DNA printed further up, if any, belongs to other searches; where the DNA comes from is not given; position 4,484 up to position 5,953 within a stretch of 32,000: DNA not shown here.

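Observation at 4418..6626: Candidate phosphonate activation and transfer module: small membrane protein, TagF-like transferase, LicC/PntC-like nucleotidyltransferase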

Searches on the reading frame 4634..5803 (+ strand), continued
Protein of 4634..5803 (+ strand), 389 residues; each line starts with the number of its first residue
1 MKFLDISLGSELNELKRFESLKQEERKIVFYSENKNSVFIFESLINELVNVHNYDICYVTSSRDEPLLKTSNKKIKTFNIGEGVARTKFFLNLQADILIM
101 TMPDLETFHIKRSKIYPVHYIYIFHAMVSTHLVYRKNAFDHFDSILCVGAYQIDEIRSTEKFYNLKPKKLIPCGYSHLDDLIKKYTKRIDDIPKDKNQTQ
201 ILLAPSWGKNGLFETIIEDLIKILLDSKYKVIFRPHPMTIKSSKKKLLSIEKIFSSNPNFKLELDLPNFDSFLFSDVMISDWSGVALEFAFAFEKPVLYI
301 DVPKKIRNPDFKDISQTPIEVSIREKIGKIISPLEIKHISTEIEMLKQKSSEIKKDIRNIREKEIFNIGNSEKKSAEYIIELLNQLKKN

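Call 29: find_related_loci(query=A2, collection=genome_contigs, flank=10000)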
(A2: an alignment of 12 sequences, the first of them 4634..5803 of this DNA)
Query A2 (389 aa) in genome_contigs; peptide patterns used: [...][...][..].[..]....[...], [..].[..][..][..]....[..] (x = any residue, [..] = any of these).
519 stretches matched a pattern; 501 encode a relative of the query (tblastn E <= 1e-3); the best 80 are kept; 79 distinct loci.
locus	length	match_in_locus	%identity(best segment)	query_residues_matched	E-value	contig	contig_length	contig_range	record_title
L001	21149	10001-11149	45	2-384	7e-125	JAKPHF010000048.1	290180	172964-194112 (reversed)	MAG: Planctomycetota bacterium isolate USOA134_maxbin.073 k141_247733, whole genome shotgun sequence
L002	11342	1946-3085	43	7-388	1e-116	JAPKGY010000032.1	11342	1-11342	MAG: Phycisphaerae bacterium isolate PDA_C_MAG.97 MAG.97_32, whole genome shotgun sequence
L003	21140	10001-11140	51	4-385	3e-115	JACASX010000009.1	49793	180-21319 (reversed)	Marine Group I thaumarchaeote strain F20 AC-665-F20_C109, whole genome shotgun sequence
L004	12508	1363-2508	49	4-387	3e-115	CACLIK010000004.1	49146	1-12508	uncultured marine group I thaumarchaeote isolate AG-464-C10 genome assembly, contig: AG-464-C10_NODE_4, whole genome sho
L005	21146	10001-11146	42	6-386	2e-111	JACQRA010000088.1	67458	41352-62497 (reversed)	MAG: Candidatus Omnitrophota bacterium isolate NC_groundwater_1347_Ag_S-0.2um_61_33 S_p2_S4_coassembly_k141_2316945, who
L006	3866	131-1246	42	13-384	2e-109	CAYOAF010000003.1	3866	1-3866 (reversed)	MAG TPA_asm: uncultured Dehalococcoidia bacterium isolate SRP260945_co2_452 genome assembly, contig: k141_1107076, whole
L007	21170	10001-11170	46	1-388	8e-108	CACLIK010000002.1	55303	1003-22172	uncultured marine group I thaumarchaeote isolate AG-464-C10 genome assembly, contig: AG-464-C10_NODE_2, whole genome sho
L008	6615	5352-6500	47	1-387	3e-107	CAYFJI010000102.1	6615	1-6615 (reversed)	MAG TPA_asm: uncultured Acidiferrobacteraceae bacterium isolate ERP001736_co2_377 genome assembly, contig: NODE_6895_len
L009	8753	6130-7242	46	12-386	9e-107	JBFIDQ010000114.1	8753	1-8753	MAG: Chlamydiales bacterium isolate Mix_sand11.2021.09.D.51 k141_3805787_length_8753_cov_8.0000, whole genome shotgun se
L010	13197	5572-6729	45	1-384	1e-106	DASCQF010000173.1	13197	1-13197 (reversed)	MAG TPA_asm: Vicinamibacterales bacterium isolate Fu_MAG_63 c_000001864375, whole genome shotgun sequence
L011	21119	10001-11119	45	15-389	5e-106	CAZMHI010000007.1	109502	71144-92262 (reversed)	MAG TPA_asm: uncultured Rhodospirillaceae bacterium isolate SRP077602_co11_112 genome assembly, contig: NODE_74_length_1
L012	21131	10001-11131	43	3-383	2e-105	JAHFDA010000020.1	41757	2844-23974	MAG: bacterium isolate nzgw234 NODE_584_length_41758_cov_4.051349, whole genome shotgun sequence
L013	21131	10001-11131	48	4-384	3e-105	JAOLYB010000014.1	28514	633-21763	Candidatus Nitrosopelagicus sp. isolate AH-558-N14 AH-558-N14_NODE_14, whole genome shotgun sequence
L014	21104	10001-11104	46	15-383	5e-104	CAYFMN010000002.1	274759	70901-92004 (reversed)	MAG TPA_asm: uncultured Nitrospinota bacterium isolate ERP019367_co1_96 genome assembly, contig: NODE_50_length_274759_c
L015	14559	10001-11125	42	8-385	1e-103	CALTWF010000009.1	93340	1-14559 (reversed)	MAG: uncultured Pseudomonas sp. isolate uEmFDPIeaY_bin.24.MAG genome assembly, contig: NODE_59_length_93340_cov_36.24639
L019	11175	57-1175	41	15-388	2e-102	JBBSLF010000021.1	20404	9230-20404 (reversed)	MAG: Candidatus Limnocylindria bacterium isolate metawrap_LS4_51 metawrap_LS4_51_K_953953_L_20404_cov_13.2769, whole gen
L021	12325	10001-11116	46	1-380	4e-102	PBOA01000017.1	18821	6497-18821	MAG: Chloroflexota bacterium isolate SP196 165747, whole genome shotgun sequence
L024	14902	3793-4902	41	11-382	2e-100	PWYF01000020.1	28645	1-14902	MAG: Thiotrichales bacterium isolate T3Sed10_123 T3-Sed10-C2359, whole genome shotgun sequence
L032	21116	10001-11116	41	11-385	4e-99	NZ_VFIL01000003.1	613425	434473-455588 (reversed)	Pseudomonas brenneri strain DSM 15294 3_613425_40.2156, whole genome shotgun sequence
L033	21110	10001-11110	42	11-383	3e-99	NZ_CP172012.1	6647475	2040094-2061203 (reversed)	Pseudomonas sp. BR20 chromosome, complete genome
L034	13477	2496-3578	43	14-381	6e-99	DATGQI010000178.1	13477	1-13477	MAG TPA_asm: Woeseiaceae bacterium isolate SMAG_U10419 k141_4234995, whole genome shotgun sequence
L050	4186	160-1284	40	6-385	2e-96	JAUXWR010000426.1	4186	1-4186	MAG: Legionella sp. isolate C15_metabat.bin.116 C15_k141_344794, whole genome shotgun sequence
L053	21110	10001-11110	40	13-385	7e-96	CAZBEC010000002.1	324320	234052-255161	MAG TPA_asm: uncultured Thalassospiraceae bacterium isolate SRP167671_co2_97 genome assembly, contig: NODE_7_length_3243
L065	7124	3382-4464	38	13-373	6e-93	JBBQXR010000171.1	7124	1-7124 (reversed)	MAG: Acidimicrobiia bacterium isolate Co_metawrap_2124 Cmw_2124_k141_10821219_length_7124_cov_6.0000, whole genome shotg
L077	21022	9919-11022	40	13-383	7e-91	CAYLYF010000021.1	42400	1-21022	MAG TPA_asm: uncultured Thermodesulfobacteriota bacterium isolate binchicken_co47_113 genome assembly, contig: NODE_561_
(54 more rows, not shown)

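Call 34: search_protein_families(library=ncbifam, proteins=[L034:4994-8071:+, L033:8551-9198:+, L033:13076-14440:+, L015:11499-13067:+, L050:2953-3750:+, L032:11116-11361:+, L065:4865-6751:+, L053:16877-17428:+, L024:2963-3754:+, L021:6469-7041:+], max_evalue=0.001)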
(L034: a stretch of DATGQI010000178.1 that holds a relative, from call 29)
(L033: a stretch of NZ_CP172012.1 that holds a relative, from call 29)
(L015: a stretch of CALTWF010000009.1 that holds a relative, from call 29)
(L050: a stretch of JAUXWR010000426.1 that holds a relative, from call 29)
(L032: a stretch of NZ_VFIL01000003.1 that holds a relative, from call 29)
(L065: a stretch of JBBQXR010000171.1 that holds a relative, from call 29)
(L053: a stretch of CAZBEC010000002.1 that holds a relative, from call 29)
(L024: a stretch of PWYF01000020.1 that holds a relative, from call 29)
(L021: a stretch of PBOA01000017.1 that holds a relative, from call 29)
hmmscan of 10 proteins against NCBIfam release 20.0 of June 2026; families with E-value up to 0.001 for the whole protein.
L034:4994-8071:+ (1025 aa): 19 families
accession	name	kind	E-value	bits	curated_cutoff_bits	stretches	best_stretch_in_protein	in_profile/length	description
NF004508.0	PRK05849.1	equivalog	1.2e-257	857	501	1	236-1024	5-788/789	hypothetical protein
NF004881.0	PRK06241.2-2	equivalog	4.2e-15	55.1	883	2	948-1024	816-890/898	phosphoenolpyruvate synthase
NF052631.1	prodigiosin_PigC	equivalog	9.4e-12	43.6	1300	1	280-338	82-139/883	prodigiosin ligase PigC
NF041857.1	RIF_Ptrans_rph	equivalog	3e-10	39.1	999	1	947-1000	789-841/864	rifamycin-inactivating phosphotransferase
NF004882.0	PRK06241.2-3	equivalog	3.5e-10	38.6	850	0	944-1022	741-817/827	phosphoenolpyruvate synthase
NF005057.0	PRK06464.1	equivalog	6.2e-10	37.8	598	0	967-1010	404-446/798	phosphoenolpyruvate synthase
TIGR01418.1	PEP_synth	equivalog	8e-10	37.7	739.75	0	950-1013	384-445/784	pyruvate, water dikinase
NF004878.0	PRK06241.1-3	subfamily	2.4e-09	35.9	945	1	948-1010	815-875/891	phosphoenolpyruvate synthase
NF004877.0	PRK06241.1-2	subfamily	3.5e-09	35.5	866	1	948-1000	794-845/869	phosphoenolpyruvate synthase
NF004883.0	PRK06241.2-4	equivalog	5.5e-09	34.7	1063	1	947-1025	838-914/928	phosphoenolpyruvate synthase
NF004879.0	PRK06241.1-4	equivalog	1.6e-08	33.2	976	1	948-1000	794-845/868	phosphoenolpyruvate synthase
NF052632.1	undecylprod_RedH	equivalog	2.8e-08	32.2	1350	1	274-388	74-200/880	undecylprodigiosin ligase RedH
NF004880.0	PRK06241.2-1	equivalog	4.6e-06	24.8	972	0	949-999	764-813/837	phosphoenolpyruvate synthase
NF000283.1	RPH_KJ151292.1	equivalog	1.3e-05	23.7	1700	0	947-999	789-840/865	rifamycin-inactivating phosphotransferase Rph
NF004531.0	PRK05878.1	equivalog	1.6e-05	23.7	456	0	970-1015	404-448/534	pyruvate, phosphate dikinase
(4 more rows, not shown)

L033:8551-9198:+ (215 aa): 17 families
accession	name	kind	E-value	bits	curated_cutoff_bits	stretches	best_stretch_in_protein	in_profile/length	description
NF045546.1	GCDPHdlase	equivalog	9.9e-38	130.2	250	1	2-193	2-183/198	gamma-glutamyl-CDP-amidate hydrolase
NF001975.0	PRK00758.1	equivalog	1.5e-11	44.2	198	1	30-190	21-164/185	GMP synthase subunit A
NF005367.0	PRK06895.1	equivalog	5.7e-11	42.7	265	1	96-190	73-171/190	anthranilate synthase component II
NF010081.0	PRK13566.1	equivalog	1.3e-10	40.2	645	1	85-190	590-699/729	anthranilate synthase component I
TIGR00888.1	guaA_Nterm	equivalog_domain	3.2e-10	39.7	172.15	1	54-190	40-166/188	glutamine-hydrolyzing GMP synthase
NF008471.0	PRK11366.1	equivalog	1.2e-09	38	266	1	75-116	87-128/254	gamma-glutamyl-gamma-aminobutyrate hydrolase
TIGR01815.1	TrpE-clade3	equivalog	1.4e-09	36.5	739.15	1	81-190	576-687/717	anthranilate synthase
NF005849.0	PRK07765.1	equivalog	7.9e-09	35.1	308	1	76-190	57-174/219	aminodeoxychorismate/anthranilate synthase component II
NF000848.1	PRK00074.1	equivalog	1.6e-07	30.3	400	1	52-191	38-170/512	glutamine-hydrolyzing GMP synthase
NF011201.0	PRK14607.1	equivalog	4.8e-06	25.5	670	1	90-191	68-172/534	bifunctional anthranilate synthase component II/anthranilate phosphoribosyltransferase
TIGR00566.1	trpG_papA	subfamily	7.6e-06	25.8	121.05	1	77-191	56-176/192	glutamine amidotransferase of anthranilate synthase or aminodeoxychorismate synthase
NF009475.0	PRK12838.1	equivalog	0.00014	20.9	221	1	90-191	235-335/359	carbamoyl phosphate synthase small subunit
NF005743.0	PRK07567.1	equivalog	0.00015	21.1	264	1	52-190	48-191/245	glutamine amidotransferase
NF005946.0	PRK08007.1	equivalog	0.00017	21.2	332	1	90-191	67-171/187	aminodeoxychorismate synthase component 2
NF005799.0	PRK07649.1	equivalog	0.00052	19.6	327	1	95-191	72-171/195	aminodeoxychorismate/anthranilate synthase component II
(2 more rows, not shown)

L033:13076-14440:+ (454 aa): 1 family
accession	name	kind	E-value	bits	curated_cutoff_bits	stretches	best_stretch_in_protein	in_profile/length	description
TIGR00460.1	fmt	equivalog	1.6e-06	27.5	201.5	1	303-371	81-150/315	methionyl-tRNA formyltransferase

L015:11499-13067:+ (522 aa): 22 families
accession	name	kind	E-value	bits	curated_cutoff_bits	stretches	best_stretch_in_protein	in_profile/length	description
NF002355.0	PRK01318.2-2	equivalog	1.4e-43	149.2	891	1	310-521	384-594/602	membrane protein insertase YidC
NF002353.0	PRK01318.1-4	equivalog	1.5e-43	149.3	365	1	201-519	257-571/596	membrane protein insertase YidC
TIGR03592.1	yidC_oxa1_cterm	subfamily_domain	5.1e-43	147.4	84.3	1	322-520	1-189/191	membrane protein insertase YidC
NF002352.0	PRK01318.1-3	equivalog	1.6e-40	139.8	447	1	105-518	172-546/562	membrane protein insertase YidC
NF002356.0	PRK01318.2-3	equivalog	2.9e-39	135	460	1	178-521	227-572/627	membrane protein insertase YidC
NF002357.0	PRK01318.2-4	equivalog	7.2e-37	127.3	479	1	265-518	280-510/532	membrane protein insertase YidC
NF002168.0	PRK01001.1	equivalog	2e-36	125.7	670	1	311-519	564-773/795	membrane protein insertase YidC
NF002351.0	PRK01318.1-1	equivalog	5.6e-34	117.8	740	1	266-519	299-529/545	membrane protein insertase YidC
NF002354.0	PRK01318.2-1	equivalog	4.7e-29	101.3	1094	1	269-519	302-529/548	membrane protein insertase YidC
NF002358.0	PRK01318.2-5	equivalog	3.9e-27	95.3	605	1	310-518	328-533/545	membrane protein insertase YidC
NF002359.0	PRK01318.2-6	equivalog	3.9e-27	94.8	600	1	177-514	240-571/624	membrane protein insertase YidC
NF002803.0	PRK02944.1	equivalog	4.2e-24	85.3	377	1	307-517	42-237/255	YidC family membrane integrase SpoIIIJ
NF002734.0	PRK02654.1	equivalog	2.9e-18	65.9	324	1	310-414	14-116/384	membrane protein insertase YidC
NF002350.0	PRK01315.1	equivalog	6e-18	65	282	1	322-423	41-137/329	membrane protein insertase YidC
NF002899.0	PRK03449.1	equivalog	6.3e-14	51.9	276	1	317-415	26-119/359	membrane protein insertase YidC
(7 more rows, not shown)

L050:2953-3750:+ (265 aa): 25 families
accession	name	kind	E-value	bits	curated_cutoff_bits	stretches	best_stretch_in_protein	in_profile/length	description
TIGR04290.1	meth_Rta_06860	hypoth_equivalog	2.1e-11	43.7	300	1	104-181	44-122/226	TIGR04290 family methyltransferase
NF043040.1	corrin_prot_MT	hypoth_equivalog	7.7e-11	41.8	180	1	106-213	36-146/216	corrinoid protein-associated methyltransferase CpaM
TIGR02021.1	BchM-ChlM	equivalog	3.6e-10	39.6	158.9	1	104-187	48-131/218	magnesium protoporphyrin IX methyltransferase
TIGR01983.1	UbiG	equivalog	2.1e-09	37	102.95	1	106-214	46-151/228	bifunctional 2-polyprenyl-6-hydroxyphenol methylase/3-demethylubiquinol 3-O-methyltransferase UbiG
NF011529.0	PRK14968.1-3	equivalog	2e-07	30.6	162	1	108-179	33-103/198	putative methyltransferase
NF041650.1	nod_mtase_NodS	equivalog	6.1e-06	26.1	300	1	112-217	41-142/190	nodulation methyltransferase NodS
TIGR00537.1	hemK_rel_arch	hypoth_equivalog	1e-05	25.3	87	1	107-168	17-77/179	HemK2/MTQ2 family protein methyltransferase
NF041255.1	mycofact_MftM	equivalog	1.6e-05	24.4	200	1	106-157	136-187/289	mycofactocin oligosaccharide methyltransferase MftM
NF047649.1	MTase_UXPK_star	exception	1.8e-05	23.9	460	1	102-179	70-151/283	methyltransferase/UXPK-star double selenoprotein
TIGR02072.1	BioC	equivalog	2.5e-05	24.2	184.95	1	109-216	34-134/244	malonyl-ACP O-methyltransferase BioC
NF041820.1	daptide_MTase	equivalog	2.5e-05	23.9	175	1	105-218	33-146/243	daptide-type RiPP biosynthesis methyltransferase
NF001790.0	PRK00517.3-3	equivalog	3.1e-05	23.5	269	1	94-179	108-196/262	50S ribosomal protein L11 methyltransferase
NF001453.0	PRK00312.1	equivalog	3.7e-05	23.4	188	1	106-185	77-157/217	protein-L-isoaspartate(D-aspartate) O-methyltransferase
TIGR00080.1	pimt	equivalog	0.00011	22.2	159.05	1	105-179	73-151/216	protein-L-isoaspartate O-methyltransferase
NF041537.1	ArsM_AhpD_UU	exception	0.00011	21.1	510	1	104-213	71-179/345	arsenite methyltransferase/AhpD domain selenoprotein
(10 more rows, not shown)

L032:11116-11361:+ (81 aa): 0 families

L065:4865-6751:+ (628 aa): 12 families
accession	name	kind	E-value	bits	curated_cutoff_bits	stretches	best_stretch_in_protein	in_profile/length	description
NF041537.1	ArsM_AhpD_UU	exception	2.7e-06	26.4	510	1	454-567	69-180/345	arsenite methyltransferase/AhpD domain selenoprotein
TIGR00537.1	hemK_rel_arch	hypoth_equivalog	1e-05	25.3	87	1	456-532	15-87/179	HemK2/MTQ2 family protein methyltransferase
TIGR04290.1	meth_Rta_06860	hypoth_equivalog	1.5e-05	24.6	300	1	460-532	48-120/226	TIGR04290 family methyltransferase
NF043040.1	corrin_prot_MT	hypoth_equivalog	2.9e-05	23.6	180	1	459-566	38-146/216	corrinoid protein-associated methyltransferase CpaM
NF047649.1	MTase_UXPK_star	exception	4e-05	22.8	460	1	453-567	69-181/283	methyltransferase/UXPK-star double selenoprotein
TIGR01983.1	UbiG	equivalog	4.7e-05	22.8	102.95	1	460-603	48-185/228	bifunctional 2-polyprenyl-6-hydroxyphenol methylase/3-demethylubiquinol 3-O-methyltransferase UbiG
NF041536.1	ArsM_DUF2284_UU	exception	8.4e-05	21.1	575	1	454-567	69-180/459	arsenite methyltransferase/DUF2284 domain selenoprotein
TIGR00452.1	TIGR00452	equivalog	9.2e-05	21.4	275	1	460-569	116-221/316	tRNA 5-methoxyuridine(34)/uridine 5-oxyacetic acid(34) synthase CmoB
NF011530.0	PRK14968.1-4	equivalog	0.00013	21.4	243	0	463-565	41-153/202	putative methyltransferase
NF000337.1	erm_SHROVE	exception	0.00022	20.6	320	0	446-518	15-83/248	ErmE/ErmH/ErmO/ErmR family 23S rRNA (adenine(2058)-N(6))-methyltransferase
TIGR00460.1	fmt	equivalog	0.00038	19.7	201.5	1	189-256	83-151/315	methionyl-tRNA formyltransferase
NF011529.0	PRK14968.1-3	equivalog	0.00067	19.1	162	1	460-532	33-103/198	putative methyltransferase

L053:16877-17428:+ (183 aa): 9 families
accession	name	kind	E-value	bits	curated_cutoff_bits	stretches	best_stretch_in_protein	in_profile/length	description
TIGR00455.1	apsK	equivalog_domain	4.6e-48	163.3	138.7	1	2-170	16-183/184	adenylyl-sulfate kinase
NF003013.0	PRK03846.1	subfamily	2.6e-41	141.5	163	1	2-169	26-192/202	adenylyl-sulfate kinase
NF002059.0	PRK00889.1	subfamily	2.4e-40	138.1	244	1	2-167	3-165/177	adenylyl-sulfate kinase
NF004035.0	PRK05506.1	subfamily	7.8e-40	136.7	715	1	3-170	459-625/632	bifunctional sulfate adenylyltransferase subunit 1/adenylylsulfate kinase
NF004040.0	PRK05537.1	equivalog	3.1e-38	131.6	669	1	2-166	394-559/572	bifunctional sulfate adenylyltransferase/adenylylsulfate kinase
NF004041.0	PRK05541.1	subfamily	1.8e-29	103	127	1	2-166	5-165/176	adenylyl-sulfate kinase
TIGR03574.1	selen_PSTK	equivalog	0.00018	21.1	290.5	1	9-63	4-58/249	L-seryl-tRNA(Sec) kinase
NF010248.0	PRK13695.1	equivalog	0.00054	19.7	156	1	8-62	7-60/180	NTPase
TIGR00959.1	ffh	equivalog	0.00072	18.5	473.2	0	6-44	101-139/428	signal recognition particle protein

L024:2963-3754:+ (263 aa): 34 families (the best 25 are shown)
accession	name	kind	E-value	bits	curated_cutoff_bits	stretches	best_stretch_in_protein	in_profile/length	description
NF041313.1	UDPGP_AglF_Halo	equivalog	1.9e-19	70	400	1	4-108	2-110/234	UTP--glucose-1-phosphate uridylyltransferase AglF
TIGR03992.1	Arch_glmU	subfamily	2.8e-19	69.3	292.1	1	4-123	2-126/393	bifunctional sugar-1-phosphate nucleotidylyltransferase/acetyltransferase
NF045761.1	NAMPUrTaseMurU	equivalog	1.5e-15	57.7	250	1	4-64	2-62/226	N-acetylmuramate alpha-1-phosphate uridylyltransferase MurU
TIGR01208.1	rmlA_long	equivalog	3.9e-13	49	320.25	1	4-62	1-60/353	glucose-1-phosphate thymidylyltransferase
NF041135.1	IPPtranDIPPsyn_Thcocales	equivalog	7.1e-13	48.3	580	1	4-169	2-156/419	bifunctional L-myo-inositol-1-phosphate cytidylyltransferase/CDP-L-myo-inositol myo-inositolphosphotransferase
NF041173.1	Sug_nt_acttase_Thmprot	equivalog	3.6e-12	45.9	600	1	4-119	2-121/405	bifunctional sugar-1-phosphate nucleotidylyltransferase/acetyltransferase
NF052502.1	man1P_GTase_Rv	exception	7.4e-12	44.8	440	1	4-63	2-61/352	mannose-1-phosphate guanylyltransferase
NF045697.1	MurNAcPUrMurU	equivalog_domain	1.7e-11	44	370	1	6-53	1-48/229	N-acetylmuramate alpha-1-phosphate uridylyltransferase MurU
NF045665.1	NTPtran_DVU1551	equivalog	1.7e-11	43.8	315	1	4-94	2-90/359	DVU_1551 family NTP transferase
NF010933.0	PRK14353.1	equivalog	6.1e-10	38.3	505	1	3-105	6-110/453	bifunctional UDP-N-acetylglucosamine diphosphorylase/glucosamine-1-phosphate N-acetyltransferase GlmU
TIGR01173.1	glmU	equivalog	2.4e-09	36.6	366.85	1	4-104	2-102/452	bifunctional UDP-N-acetylglucosamine diphosphorylase/glucosamine-1-phosphate N-acetyltransferase GlmU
NF006986.0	PRK09451.1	equivalog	3.1e-08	32.9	725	1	4-240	7-228/456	bifunctional UDP-N-acetylglucosamine diphosphorylase/glucosamine-1-phosphate N-acetyltransferase GlmU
NF010932.0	PRK14352.1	equivalog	4.4e-08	32.2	611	1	3-64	7-65/488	bifunctional UDP-N-acetylglucosamine diphosphorylase/glucosamine-1-phosphate N-acetyltransferase GlmU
NF038362.1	Sden_1164_fam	equivalog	9.6e-08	31.8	300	1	4-124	3-135/266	Sden_1164 family protein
NF010934.1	PRK14354.1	equivalog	1.4e-07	30.4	450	1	5-65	2-59/447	bifunctional UDP-N-acetylglucosamine diphosphorylase/glucosamine-1-phosphate N-acetyltransferase GlmU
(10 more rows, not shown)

L021:6469-7041:+ (190 aa): 3 families
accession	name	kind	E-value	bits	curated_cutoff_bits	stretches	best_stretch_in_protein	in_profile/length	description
TIGR01064.1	pyruv_kin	equivalog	6.5e-05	21.6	306.4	1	74-123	182-235/476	pyruvate kinase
NF004491.0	PRK05826.1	subfamily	0.00016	20.3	432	1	74-123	185-238/477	pyruvate kinase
NF004886.0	PRK06247.1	subfamily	0.0004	19.2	623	1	74-123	184-233/476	pyruvate kinase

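Call 35: search_solved_structures(query=L034:4994-8071:+, max_evalue=0.001)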
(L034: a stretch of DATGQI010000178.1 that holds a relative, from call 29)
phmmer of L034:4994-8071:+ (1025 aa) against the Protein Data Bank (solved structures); distinct sequences matched with E-value up to 0.001: 3.
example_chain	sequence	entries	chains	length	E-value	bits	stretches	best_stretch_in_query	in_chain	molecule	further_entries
5fbs_A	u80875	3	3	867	0.00045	21.3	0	946-1000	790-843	Phosphoenolpyruvate synthase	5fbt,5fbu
5hv2_A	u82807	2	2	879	0.00047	21.3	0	946-1000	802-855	Phosphoenolpyruvate synthase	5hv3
5hv1_A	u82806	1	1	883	0.00049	21.2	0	946-1000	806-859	Phosphoenolpyruvate synthase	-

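Call 36: search_solved_structures(query=L033:8551-9198:+, max_evalue=0.001)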
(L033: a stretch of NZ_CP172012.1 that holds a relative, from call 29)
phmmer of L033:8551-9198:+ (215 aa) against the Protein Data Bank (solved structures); distinct sequences matched with E-value up to 0.001: 15.
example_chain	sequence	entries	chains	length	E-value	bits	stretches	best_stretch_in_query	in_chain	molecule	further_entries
3fij_A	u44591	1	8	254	1.1e-10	44.7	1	54-191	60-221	Lin1909 protein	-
7d4r_A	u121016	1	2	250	1.5e-09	41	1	71-190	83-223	Probable glutamine amidotransferase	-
7d50_A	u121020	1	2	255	1.1e-08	38.1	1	71-118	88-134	Probable glutamine amidotransferase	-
7d53_A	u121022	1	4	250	1.2e-08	38.1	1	71-190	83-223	Probable glutamine amidotransferase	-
8hx6_A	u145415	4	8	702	2.8e-07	33.6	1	77-191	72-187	4-amino-4-deoxychorismate synthase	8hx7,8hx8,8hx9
6vtv_A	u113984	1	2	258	3.5e-07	33.2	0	75-116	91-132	Gamma-glutamyl-gamma-aminobutyrate hydrolase PuuD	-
1wl8_A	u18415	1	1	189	1.2e-05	28.2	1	26-191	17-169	GMP synthase [glutamine-hydrolyzing] subunit A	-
2d7j_A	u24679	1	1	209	1.7e-05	27.7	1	31-191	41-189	GMP synthase [glutamine-hydrolyzing] subunit A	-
7yc6_A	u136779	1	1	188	2.1e-05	27.4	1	34-191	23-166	GMP synthase [glutamine-hydrolyzing] subunit A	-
2a9v_A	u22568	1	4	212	7e-05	25.7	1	25-191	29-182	GMP synthase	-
8gr1_A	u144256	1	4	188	7.1e-05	25.7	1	34-191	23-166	GMP synthase [glutamine-hydrolyzing] subunit A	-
8gr3_A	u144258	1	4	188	7.8e-05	25.6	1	34-191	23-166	GMP synthase [glutamine-hydrolyzing] subunit A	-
7d97_A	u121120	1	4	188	0.00013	24.9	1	34-191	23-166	GMP synthase [glutamine-hydrolyzing] subunit A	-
7d96_A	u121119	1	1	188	0.00021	24.2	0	34-191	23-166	GMP synthase [glutamine-hydrolyzing] subunit A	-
2lxn_A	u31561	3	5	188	0.00021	24.2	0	34-191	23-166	GMP synthase [glutamine-hydrolyzing] subunit A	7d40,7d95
